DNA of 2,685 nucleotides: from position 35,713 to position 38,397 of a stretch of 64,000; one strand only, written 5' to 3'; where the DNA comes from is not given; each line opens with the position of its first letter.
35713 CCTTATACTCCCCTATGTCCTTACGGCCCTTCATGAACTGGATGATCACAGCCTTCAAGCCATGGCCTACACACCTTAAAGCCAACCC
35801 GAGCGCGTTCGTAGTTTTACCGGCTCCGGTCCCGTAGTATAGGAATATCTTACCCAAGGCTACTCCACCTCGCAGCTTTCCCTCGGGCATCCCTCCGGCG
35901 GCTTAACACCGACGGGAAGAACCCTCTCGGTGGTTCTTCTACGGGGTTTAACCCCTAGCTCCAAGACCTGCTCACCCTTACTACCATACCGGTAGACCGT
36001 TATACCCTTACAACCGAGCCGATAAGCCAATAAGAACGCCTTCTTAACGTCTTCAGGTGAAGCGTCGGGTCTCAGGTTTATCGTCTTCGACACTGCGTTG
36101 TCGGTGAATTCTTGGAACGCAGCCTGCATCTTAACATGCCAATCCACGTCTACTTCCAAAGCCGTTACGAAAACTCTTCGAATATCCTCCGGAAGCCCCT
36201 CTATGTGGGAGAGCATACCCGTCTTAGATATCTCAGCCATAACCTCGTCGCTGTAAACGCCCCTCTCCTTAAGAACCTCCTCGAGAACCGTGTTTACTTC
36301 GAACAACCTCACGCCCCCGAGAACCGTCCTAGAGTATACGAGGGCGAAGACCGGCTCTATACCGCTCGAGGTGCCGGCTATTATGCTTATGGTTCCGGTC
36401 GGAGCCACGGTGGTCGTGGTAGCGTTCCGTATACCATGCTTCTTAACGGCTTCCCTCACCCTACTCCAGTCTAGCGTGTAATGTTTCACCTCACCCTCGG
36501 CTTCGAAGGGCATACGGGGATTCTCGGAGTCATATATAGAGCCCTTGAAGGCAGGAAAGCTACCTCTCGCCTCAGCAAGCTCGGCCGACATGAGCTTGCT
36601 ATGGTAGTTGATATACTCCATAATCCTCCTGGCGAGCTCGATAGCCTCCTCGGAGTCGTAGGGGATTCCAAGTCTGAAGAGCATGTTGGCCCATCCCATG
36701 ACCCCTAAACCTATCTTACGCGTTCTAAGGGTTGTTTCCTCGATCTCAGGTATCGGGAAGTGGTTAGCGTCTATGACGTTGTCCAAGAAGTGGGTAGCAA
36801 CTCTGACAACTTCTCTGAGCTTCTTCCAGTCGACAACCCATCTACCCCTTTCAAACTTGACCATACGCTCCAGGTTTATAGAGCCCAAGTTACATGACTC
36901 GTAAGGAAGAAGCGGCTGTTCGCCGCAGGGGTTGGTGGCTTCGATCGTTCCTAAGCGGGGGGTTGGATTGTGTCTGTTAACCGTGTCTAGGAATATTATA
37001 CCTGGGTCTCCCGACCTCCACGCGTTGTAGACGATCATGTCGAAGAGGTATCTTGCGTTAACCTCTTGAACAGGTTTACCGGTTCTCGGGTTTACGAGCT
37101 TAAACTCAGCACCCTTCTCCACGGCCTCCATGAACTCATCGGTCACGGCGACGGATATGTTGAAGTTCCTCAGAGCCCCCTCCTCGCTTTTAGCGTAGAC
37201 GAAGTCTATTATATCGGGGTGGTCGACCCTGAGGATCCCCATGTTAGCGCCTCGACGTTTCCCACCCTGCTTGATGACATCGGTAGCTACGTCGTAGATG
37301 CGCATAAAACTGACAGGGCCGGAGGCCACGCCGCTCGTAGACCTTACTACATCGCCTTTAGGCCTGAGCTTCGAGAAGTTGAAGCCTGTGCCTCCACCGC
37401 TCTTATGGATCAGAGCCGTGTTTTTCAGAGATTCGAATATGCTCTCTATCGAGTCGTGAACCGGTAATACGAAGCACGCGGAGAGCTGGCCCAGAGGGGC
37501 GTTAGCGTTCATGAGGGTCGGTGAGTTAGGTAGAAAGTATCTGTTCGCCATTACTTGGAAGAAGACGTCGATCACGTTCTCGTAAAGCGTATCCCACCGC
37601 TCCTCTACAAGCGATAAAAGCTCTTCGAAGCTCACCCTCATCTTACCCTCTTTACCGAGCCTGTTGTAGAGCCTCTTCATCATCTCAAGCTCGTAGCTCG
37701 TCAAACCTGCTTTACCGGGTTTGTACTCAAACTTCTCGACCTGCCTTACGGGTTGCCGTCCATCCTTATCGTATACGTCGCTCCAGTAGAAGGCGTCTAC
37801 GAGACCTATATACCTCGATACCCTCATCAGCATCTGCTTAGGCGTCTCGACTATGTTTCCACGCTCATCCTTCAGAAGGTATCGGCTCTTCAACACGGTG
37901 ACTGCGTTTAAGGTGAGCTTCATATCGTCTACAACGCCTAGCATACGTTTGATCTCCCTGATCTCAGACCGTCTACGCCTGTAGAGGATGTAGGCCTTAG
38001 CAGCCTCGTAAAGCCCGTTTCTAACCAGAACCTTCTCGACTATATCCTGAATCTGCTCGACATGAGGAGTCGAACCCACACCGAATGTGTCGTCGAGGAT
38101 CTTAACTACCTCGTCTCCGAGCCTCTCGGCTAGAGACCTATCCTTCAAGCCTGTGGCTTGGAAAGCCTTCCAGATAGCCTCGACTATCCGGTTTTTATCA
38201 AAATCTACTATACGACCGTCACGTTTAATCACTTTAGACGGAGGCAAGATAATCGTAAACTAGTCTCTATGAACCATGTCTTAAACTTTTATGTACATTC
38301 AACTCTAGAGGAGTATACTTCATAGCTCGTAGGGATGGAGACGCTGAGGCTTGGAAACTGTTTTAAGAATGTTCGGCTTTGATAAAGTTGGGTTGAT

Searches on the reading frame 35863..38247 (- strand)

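Call 9: search_protein_families(library=pfam, max_evalue=0.000001, proteins=[window:35863-38247:-])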
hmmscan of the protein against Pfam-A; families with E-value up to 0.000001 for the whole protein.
seq(795 aa): 3 families
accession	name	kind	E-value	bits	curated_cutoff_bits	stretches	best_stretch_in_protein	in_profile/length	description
PF02867.20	Ribonuc_red_lgC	-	7.5e-160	533.4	23.9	1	256-752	1-523/523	Ribonucleotide reductase, barrel domain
PF03477.21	ATP-cone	-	1.3e-22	80.6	25.8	1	5-94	2-87/88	ATP cone domain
PF00317.26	Ribonuc_red_lgN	-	1.2e-18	67.3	28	1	109-252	1-76/77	Ribonucleotide reductase, all-alpha domain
